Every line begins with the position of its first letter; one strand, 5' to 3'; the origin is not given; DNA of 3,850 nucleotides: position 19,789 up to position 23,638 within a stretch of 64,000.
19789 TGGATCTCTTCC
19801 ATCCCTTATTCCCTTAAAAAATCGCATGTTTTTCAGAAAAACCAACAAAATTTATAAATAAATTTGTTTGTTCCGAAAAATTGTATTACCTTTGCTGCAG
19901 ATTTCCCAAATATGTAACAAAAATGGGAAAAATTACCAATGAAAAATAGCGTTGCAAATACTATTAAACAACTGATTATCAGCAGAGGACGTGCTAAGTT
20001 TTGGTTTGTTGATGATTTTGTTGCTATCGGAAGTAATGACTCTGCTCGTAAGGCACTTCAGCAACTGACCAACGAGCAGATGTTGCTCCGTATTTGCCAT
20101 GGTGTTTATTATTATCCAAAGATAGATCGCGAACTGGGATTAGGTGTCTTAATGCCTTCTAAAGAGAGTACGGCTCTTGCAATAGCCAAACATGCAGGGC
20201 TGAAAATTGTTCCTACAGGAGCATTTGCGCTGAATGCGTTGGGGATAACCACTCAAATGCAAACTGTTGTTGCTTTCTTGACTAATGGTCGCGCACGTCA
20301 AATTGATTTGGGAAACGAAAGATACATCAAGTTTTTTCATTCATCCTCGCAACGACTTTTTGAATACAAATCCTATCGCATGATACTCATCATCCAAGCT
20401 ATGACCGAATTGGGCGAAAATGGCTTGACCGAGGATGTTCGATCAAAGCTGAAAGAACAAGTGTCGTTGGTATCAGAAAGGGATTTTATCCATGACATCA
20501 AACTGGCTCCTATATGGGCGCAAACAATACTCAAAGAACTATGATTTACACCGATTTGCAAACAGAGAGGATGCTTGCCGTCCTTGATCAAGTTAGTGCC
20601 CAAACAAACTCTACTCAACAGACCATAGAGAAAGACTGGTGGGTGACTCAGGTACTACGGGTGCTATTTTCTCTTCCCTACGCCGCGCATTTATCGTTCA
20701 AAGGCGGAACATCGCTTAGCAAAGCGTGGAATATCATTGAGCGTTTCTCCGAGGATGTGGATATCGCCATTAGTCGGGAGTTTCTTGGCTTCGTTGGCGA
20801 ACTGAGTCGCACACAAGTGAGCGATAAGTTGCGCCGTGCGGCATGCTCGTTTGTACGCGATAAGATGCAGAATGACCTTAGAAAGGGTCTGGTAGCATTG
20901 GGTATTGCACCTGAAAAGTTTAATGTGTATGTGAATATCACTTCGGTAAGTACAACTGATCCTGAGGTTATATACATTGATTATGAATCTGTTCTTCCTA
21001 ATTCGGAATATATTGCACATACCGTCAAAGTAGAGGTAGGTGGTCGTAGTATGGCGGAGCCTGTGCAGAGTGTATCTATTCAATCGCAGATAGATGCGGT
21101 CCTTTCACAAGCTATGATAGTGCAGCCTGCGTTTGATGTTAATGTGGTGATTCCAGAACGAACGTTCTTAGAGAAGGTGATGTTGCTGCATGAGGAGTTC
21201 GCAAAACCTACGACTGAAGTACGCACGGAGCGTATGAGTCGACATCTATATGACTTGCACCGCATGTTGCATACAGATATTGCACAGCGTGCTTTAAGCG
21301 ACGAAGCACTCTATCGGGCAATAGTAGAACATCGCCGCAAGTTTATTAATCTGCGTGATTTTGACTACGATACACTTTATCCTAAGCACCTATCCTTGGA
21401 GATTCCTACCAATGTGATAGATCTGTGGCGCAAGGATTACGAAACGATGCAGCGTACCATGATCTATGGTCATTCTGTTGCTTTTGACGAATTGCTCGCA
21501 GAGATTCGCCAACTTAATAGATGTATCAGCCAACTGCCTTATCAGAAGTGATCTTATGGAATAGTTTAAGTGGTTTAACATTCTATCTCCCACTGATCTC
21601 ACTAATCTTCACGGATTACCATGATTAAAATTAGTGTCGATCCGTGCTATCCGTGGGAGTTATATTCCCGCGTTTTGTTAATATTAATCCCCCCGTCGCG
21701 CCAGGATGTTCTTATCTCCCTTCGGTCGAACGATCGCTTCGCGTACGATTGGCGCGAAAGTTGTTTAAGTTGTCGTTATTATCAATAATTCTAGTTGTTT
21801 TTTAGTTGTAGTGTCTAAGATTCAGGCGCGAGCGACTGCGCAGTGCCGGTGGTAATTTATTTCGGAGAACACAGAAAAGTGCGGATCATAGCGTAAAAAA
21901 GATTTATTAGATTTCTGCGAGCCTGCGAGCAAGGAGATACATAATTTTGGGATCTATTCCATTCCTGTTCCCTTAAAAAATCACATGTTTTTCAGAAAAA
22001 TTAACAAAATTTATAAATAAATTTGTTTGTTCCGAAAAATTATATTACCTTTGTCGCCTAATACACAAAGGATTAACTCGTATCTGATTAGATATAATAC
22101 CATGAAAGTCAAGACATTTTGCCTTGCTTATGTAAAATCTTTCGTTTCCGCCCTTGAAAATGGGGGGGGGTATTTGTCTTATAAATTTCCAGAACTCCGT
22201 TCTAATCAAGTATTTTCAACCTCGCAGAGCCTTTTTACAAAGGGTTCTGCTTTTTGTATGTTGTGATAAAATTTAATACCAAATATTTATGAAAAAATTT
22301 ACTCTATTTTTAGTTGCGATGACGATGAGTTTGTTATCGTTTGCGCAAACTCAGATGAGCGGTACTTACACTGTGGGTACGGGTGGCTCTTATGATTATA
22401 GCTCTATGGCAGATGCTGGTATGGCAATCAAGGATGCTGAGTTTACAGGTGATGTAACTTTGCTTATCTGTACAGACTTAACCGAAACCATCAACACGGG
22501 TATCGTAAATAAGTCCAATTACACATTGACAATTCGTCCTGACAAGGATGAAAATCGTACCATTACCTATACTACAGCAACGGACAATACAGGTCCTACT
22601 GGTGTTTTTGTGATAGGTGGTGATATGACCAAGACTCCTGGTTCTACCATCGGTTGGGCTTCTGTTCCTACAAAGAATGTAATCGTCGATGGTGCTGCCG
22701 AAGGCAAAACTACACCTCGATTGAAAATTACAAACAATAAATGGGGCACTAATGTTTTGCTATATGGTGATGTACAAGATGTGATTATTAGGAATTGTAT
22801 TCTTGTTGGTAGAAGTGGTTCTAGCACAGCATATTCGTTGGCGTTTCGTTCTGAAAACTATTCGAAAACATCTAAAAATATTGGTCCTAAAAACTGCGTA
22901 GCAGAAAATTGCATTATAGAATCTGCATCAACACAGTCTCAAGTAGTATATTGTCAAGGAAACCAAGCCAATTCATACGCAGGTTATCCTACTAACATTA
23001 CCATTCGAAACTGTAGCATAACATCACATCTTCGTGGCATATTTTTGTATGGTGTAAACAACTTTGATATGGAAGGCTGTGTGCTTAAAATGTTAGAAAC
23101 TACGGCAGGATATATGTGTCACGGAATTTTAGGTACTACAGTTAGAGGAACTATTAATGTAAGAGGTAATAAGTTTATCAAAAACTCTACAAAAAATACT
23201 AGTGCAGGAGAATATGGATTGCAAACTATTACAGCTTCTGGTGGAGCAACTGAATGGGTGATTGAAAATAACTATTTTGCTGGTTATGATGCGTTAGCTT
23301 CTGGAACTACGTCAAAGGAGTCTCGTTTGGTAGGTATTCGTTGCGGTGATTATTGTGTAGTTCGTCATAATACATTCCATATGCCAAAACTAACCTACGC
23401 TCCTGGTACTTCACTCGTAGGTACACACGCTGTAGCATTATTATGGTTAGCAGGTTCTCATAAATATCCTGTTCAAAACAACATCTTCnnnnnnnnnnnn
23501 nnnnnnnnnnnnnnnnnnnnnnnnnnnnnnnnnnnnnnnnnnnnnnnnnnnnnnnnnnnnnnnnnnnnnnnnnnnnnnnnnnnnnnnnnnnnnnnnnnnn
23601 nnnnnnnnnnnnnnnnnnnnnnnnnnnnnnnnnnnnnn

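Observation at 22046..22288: About 235-nt leader of the giant gene with an upstream ORF, a G9 tract and a terminator hairpin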

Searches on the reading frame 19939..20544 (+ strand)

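Call 8: search_protein_families(library=pfam, proteins=[window:19939-20544:+], max_evalue=0.01)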
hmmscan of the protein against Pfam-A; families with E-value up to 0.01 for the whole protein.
window:19939-20544:+ (201 aa): 1 family
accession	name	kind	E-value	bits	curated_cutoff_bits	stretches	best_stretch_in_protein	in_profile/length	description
PF19570.5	DUF6088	-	4e-40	137.8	25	1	9-173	2-162/172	Family of unknown function (DUF6088)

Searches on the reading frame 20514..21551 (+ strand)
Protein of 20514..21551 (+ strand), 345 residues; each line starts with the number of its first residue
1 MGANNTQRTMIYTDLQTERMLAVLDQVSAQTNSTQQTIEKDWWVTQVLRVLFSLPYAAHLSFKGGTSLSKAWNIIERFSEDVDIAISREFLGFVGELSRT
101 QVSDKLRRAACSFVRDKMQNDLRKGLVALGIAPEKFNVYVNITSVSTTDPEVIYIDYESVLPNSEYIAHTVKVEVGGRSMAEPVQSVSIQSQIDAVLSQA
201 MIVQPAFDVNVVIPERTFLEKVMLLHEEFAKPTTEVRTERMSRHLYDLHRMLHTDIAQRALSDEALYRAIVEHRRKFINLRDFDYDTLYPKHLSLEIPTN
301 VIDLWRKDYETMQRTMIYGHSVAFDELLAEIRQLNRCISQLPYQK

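Call 8: search_protein_families(library=pfam, proteins=[window:20514-21551:+], max_evalue=0.01)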
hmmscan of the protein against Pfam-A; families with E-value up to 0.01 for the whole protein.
window:20514-21551:+ (345 aa): 1 family
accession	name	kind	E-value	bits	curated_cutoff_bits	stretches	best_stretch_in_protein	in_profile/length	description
PF08843.17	AbiEii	-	6.2e-35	121.7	22.5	1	51-329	3-237/238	Nucleotidyl transferase AbiEii toxin, Type IV TA system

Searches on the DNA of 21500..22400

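Call 4: search_rna_families(source=window, start=21500, end=22400, threshold=evalue, max_evalue=10, show_alignments=3)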
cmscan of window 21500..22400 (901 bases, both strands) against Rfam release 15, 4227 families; matches with E-value up to 10: 1.
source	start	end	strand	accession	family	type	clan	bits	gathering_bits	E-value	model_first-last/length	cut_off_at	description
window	22227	22261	+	RF00384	Pox_AX_element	Cis-reg;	-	17.8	60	5.2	1-62/62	no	Poxvirus AX element late mRNA cis-regulatory element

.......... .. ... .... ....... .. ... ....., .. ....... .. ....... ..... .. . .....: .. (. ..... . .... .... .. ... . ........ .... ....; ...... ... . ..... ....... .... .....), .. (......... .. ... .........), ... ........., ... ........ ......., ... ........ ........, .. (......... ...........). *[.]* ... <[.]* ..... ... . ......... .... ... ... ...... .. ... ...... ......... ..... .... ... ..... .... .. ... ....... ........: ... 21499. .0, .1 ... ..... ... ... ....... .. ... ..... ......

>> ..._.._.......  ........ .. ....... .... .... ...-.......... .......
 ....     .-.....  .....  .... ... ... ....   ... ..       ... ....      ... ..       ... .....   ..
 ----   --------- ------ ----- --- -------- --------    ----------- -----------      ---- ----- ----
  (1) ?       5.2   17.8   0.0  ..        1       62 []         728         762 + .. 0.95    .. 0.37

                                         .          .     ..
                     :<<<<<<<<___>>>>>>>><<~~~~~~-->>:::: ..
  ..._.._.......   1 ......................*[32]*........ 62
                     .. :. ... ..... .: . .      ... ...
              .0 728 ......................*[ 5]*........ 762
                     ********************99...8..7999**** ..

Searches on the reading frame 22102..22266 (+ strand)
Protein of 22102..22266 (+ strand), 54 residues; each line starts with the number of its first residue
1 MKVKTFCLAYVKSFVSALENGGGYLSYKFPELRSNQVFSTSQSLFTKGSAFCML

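Call 8: search_protein_families(library=pfam, proteins=[window:22102-22266:+], max_evalue=0.01)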
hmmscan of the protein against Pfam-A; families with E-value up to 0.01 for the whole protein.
window:22102-22266:+ (54 aa): 0 families

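Call 22: find_encoding_contigs(protein=window:22102-22266:+, flank=3000, max_places=10)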
Protein window:22102-22266:+ (54 aa): 2 contigs read that carry it; 2 places shown.
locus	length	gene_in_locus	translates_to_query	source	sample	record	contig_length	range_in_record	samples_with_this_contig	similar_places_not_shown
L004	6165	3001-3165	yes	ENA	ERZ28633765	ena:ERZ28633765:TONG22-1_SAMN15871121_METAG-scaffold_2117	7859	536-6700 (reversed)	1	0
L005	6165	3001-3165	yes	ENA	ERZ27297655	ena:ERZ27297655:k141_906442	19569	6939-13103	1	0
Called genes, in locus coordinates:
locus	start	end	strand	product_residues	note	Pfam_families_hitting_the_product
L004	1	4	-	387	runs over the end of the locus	?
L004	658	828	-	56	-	-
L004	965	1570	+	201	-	PF19570:DUF6088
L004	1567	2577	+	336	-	PF08843:AbiEii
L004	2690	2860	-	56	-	-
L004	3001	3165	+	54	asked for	-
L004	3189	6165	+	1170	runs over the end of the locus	?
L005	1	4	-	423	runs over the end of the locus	PF13148:DUF3987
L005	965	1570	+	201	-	PF19570:DUF6088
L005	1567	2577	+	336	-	PF08843:AbiEii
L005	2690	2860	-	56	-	-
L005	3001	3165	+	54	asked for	-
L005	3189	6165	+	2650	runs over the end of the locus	PF09479:Flg_new (faint), PF18998:Flg_new_2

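Call 32: find_homologous_proteins(query=A2, max_evalue=10)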
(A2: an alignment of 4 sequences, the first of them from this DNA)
Query A2 (4 sequences) (54 aa, profile of the alignment): 9 proteins with E <= 10 among 10 candidates.
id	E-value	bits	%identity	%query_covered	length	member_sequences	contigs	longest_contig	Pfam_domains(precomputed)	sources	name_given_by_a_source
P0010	4.3e-27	111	98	100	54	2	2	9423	-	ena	-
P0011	7.6e-25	104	96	100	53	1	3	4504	-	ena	-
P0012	1.9e-23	100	88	94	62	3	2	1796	-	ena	-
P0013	2.7e-23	99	87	100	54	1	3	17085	-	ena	-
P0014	9.0e-22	94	88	94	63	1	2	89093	-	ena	-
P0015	4.4e-19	86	78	100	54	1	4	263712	-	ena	-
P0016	4.6e-16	76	70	100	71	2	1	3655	-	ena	-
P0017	6.0e-6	44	91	43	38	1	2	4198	-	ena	-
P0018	6.3e-6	44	96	43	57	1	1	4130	-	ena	-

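Call 34: find_encoding_contigs(protein=P0018, flank=2500, max_places=6)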
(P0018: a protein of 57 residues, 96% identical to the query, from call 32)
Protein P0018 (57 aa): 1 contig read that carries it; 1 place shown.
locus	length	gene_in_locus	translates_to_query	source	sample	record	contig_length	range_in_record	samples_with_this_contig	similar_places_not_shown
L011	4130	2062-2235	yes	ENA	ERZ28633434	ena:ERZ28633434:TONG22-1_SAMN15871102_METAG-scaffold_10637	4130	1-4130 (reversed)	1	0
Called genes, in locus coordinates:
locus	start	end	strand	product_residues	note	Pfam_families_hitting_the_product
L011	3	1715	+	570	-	?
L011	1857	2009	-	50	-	-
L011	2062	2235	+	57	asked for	-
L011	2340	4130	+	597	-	?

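Call 35: find_encoding_contigs(protein=P0017, flank=2500, max_places=6)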
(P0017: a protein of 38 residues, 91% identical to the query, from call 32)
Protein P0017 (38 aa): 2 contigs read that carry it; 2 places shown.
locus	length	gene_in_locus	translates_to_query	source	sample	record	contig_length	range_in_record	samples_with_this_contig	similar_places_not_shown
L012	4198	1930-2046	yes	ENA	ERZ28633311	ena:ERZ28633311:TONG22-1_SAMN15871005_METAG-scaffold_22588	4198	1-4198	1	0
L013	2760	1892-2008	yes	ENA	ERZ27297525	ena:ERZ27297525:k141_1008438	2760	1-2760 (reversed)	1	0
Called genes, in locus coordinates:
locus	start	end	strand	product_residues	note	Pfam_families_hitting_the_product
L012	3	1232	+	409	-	?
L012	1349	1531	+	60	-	-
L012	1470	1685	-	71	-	-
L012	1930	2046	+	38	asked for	-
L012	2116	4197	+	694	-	?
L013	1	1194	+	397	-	?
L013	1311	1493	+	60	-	-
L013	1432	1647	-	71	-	-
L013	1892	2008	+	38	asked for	-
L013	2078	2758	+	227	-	?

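Call 36: find_encoding_contigs(protein=P0011, flank=2500, max_places=6)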
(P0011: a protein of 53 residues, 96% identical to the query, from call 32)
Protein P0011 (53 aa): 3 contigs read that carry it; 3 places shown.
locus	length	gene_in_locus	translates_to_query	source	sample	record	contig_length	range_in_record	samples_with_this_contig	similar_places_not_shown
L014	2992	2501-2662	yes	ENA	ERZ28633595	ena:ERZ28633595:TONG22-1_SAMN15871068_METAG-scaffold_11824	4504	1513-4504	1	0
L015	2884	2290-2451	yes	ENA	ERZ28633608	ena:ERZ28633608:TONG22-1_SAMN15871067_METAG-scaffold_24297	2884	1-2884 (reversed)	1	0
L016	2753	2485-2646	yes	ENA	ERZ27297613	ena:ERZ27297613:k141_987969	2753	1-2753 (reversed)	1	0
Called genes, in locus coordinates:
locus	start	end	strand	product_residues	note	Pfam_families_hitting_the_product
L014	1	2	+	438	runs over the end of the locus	PF01637:ATPase_2, PF13173:AAA_14 (weak), PF13401:AAA_22 (faint), PF03008:DUF234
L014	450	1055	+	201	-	PF19570:DUF6088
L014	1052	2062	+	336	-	PF08843:AbiEii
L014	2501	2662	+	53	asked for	-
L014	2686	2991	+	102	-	?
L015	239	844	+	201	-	PF19570:DUF6088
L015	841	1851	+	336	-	PF08843:AbiEii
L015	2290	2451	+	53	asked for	-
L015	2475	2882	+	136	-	?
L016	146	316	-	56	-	-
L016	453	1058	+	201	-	PF19570:DUF6088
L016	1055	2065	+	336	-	PF08843:AbiEii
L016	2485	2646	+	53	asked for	-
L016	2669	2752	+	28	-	?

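Call 37: find_encoding_contigs(protein=P0014, flank=2500, max_places=6)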
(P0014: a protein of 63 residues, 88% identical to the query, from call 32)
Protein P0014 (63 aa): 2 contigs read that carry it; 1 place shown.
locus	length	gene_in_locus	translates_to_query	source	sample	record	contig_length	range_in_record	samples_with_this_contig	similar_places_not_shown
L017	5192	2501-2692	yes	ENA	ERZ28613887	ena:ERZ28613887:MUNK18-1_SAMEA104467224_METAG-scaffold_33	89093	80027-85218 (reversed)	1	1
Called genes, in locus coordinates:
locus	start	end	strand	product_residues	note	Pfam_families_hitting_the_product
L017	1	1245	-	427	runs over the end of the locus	PF13148:DUF3987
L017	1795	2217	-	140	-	-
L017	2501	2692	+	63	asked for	-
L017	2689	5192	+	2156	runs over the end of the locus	PF18998:Flg_new_2, PF09479:Flg_new (weak)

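Call 38: find_encoding_contigs(protein=P0015, flank=2500, max_places=6)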
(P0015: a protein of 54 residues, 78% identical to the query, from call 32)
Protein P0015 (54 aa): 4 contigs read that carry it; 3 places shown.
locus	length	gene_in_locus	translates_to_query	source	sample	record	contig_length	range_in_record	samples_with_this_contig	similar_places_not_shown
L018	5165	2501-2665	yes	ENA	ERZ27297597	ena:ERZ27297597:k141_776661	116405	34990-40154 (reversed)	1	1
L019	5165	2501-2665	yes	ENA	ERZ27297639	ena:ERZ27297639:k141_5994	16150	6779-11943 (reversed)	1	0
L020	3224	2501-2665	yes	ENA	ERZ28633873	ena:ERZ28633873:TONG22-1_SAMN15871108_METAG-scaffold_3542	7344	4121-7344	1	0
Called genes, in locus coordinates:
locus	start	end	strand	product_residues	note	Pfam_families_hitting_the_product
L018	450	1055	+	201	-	PF19570:DUF6088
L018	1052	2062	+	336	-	PF08843:AbiEii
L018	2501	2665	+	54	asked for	-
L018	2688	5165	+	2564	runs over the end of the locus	PF18998:Flg_new_2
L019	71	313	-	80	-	-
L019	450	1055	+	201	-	PF19570:DUF6088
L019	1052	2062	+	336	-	PF08843:AbiEii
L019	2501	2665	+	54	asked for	-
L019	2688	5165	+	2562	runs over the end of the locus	PF18998:Flg_new_2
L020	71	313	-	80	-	-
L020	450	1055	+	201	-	PF19570:DUF6088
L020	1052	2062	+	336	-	PF08843:AbiEii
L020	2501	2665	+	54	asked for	-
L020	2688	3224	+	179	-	?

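Call 47: find_encoding_contigs(protein=P0013, flank=2500, max_places=6)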
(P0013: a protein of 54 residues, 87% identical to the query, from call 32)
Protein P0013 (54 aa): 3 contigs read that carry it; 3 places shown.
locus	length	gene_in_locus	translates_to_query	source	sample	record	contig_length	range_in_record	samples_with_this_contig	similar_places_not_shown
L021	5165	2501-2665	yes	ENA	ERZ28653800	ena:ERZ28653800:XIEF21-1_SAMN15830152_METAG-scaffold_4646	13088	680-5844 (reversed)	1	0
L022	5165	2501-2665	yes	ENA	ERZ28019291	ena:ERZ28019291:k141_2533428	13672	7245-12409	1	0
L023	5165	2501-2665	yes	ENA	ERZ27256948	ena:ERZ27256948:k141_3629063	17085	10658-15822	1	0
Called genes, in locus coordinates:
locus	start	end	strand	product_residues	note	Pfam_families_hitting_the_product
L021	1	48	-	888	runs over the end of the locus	-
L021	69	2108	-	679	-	PF12741:SusD-like, PF12771:SusD-like_2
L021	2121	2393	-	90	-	-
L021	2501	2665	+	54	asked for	-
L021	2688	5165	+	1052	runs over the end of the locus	?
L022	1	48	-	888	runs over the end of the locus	-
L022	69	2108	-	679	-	PF12741:SusD-like, PF12771:SusD-like_2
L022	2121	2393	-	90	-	-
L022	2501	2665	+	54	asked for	-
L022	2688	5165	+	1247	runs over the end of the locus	?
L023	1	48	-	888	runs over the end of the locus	-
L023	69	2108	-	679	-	PF12741:SusD-like, PF12771:SusD-like_2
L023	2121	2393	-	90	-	-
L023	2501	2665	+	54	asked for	-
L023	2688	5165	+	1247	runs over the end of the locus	?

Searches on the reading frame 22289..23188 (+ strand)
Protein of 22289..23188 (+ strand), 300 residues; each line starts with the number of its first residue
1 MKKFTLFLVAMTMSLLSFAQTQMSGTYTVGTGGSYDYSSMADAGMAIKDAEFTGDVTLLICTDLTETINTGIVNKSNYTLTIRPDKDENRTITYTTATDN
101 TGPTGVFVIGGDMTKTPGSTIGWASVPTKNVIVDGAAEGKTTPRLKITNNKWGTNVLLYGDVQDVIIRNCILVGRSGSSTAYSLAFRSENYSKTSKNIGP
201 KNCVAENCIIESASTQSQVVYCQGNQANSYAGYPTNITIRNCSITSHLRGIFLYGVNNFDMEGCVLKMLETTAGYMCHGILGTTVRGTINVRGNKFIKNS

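Call 21: find_homologous_proteins(query=window:22289-23188:+, max_evalue=1e-10)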
Query window:22289-23188:+ (300 aa): 9 proteins with E <= 1e-10 among 1079 candidates.
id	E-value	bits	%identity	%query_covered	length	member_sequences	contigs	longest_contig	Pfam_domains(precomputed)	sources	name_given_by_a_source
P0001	4.2e-186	635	95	100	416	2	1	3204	-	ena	-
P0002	7.9e-149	513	78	100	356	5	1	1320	-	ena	-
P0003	2.1e-147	508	93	85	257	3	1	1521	-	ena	-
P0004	3.1e-127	442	81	81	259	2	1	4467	-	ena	-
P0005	1.0e-88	316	80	59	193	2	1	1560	-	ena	-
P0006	1.4e-71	260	68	56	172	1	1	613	-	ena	-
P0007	1.6e-70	256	86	47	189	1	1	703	-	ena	-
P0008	4.1e-27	114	35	99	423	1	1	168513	-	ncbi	ncbi:MAG: hypothetical protein QM751_15470 [Paludibacteraceae bacterium]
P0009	1.6e-20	92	100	16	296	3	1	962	-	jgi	jgi:hypothetical protein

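Call 23: find_encoding_contigs(protein=P0001, flank=2000, max_places=5)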
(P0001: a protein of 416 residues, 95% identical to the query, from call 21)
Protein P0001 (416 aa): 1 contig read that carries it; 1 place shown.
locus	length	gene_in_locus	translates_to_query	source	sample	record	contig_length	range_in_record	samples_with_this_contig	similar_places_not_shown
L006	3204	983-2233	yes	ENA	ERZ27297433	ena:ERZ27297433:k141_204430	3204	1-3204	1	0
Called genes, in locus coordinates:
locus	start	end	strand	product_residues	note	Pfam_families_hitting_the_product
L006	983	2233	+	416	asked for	-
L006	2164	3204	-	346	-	?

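Call 24: find_encoding_contigs(protein=P0004, flank=2000, max_places=5)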
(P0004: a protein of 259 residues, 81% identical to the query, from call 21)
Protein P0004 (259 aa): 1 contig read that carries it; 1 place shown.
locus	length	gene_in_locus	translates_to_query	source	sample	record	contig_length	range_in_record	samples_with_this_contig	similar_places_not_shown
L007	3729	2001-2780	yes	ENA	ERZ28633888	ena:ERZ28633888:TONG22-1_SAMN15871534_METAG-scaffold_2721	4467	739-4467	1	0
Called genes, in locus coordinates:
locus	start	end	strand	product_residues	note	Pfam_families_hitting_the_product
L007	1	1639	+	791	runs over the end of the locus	?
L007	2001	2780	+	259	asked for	-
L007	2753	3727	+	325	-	?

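Call 25: find_encoding_contigs(protein=P0003, flank=2000, max_places=5)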
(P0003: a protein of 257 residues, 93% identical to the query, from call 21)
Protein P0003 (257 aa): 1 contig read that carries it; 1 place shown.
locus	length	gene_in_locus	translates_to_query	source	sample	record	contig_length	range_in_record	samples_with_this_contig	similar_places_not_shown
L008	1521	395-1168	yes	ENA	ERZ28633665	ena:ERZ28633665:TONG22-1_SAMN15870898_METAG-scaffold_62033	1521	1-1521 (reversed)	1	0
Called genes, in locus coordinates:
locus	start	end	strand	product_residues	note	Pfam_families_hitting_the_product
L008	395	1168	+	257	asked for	-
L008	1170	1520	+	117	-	?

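Call 26: find_encoding_contigs(protein=P0005, flank=2000, max_places=5)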
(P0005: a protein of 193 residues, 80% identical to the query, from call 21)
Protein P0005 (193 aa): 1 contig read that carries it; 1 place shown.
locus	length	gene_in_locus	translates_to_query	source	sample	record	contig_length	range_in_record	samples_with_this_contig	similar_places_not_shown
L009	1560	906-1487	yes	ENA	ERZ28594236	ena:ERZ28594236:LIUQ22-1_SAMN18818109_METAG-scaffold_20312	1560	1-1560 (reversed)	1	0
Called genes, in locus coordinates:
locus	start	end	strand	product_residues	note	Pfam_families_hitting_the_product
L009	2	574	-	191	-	?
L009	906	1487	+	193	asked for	-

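Call 27: find_encoding_contigs(protein=P0002, flank=2000, max_places=5)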
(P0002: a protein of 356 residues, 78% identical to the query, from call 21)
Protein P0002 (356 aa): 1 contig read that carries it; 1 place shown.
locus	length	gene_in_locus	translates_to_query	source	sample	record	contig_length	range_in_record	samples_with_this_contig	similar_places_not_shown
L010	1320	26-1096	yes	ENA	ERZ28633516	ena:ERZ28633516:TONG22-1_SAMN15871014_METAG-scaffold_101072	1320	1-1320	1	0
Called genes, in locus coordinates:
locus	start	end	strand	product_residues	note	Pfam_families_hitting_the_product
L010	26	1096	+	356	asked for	-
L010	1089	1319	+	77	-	?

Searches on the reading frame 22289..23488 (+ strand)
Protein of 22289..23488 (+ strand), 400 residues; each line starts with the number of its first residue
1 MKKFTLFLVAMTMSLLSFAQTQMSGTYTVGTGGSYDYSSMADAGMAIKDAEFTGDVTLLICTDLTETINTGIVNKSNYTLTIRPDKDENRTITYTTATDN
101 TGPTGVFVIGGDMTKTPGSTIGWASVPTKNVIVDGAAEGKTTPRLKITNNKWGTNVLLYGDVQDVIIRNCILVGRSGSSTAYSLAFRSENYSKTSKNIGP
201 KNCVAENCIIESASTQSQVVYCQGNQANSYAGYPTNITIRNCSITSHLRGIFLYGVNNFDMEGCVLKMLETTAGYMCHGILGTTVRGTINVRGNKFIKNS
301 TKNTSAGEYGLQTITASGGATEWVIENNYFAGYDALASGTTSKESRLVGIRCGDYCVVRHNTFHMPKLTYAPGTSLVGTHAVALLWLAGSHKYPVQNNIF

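Call 13: find_related_loci(query=window:22289-23488:+, collection=genome_contigs, flank=3000)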
Query window:22289-23488:+ (400 aa) in genome_contigs; peptide patterns used: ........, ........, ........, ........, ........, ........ (x = any residue, [..] = any of these).
35 stretches matched a pattern; 3 encode a relative of the query (tblastn E <= 1e-3); 3 distinct loci.
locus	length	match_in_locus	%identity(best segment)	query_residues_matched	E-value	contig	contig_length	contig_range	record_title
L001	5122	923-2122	94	1-400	0e+0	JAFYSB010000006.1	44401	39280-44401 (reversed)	MAG: Paludibacteraceae bacterium isolate RGIG7370 Water_buffalos_Cecum-5__c48, whole genome shotgun sequence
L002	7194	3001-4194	93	1-400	0e+0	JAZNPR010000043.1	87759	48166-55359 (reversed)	MAG: Paludibacteraceae bacterium isolate T1900044833_TS20190299.MAGScoT_cleanbin_000033 SGB_2903_k141_1030051, whole gen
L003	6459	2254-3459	75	1-400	0e+0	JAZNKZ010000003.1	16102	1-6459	MAG: Paludibacteraceae bacterium isolate T1900044672_TS20190138.MAGScoT_cleanbin_000028 SGB_1597_k141_967462, whole geno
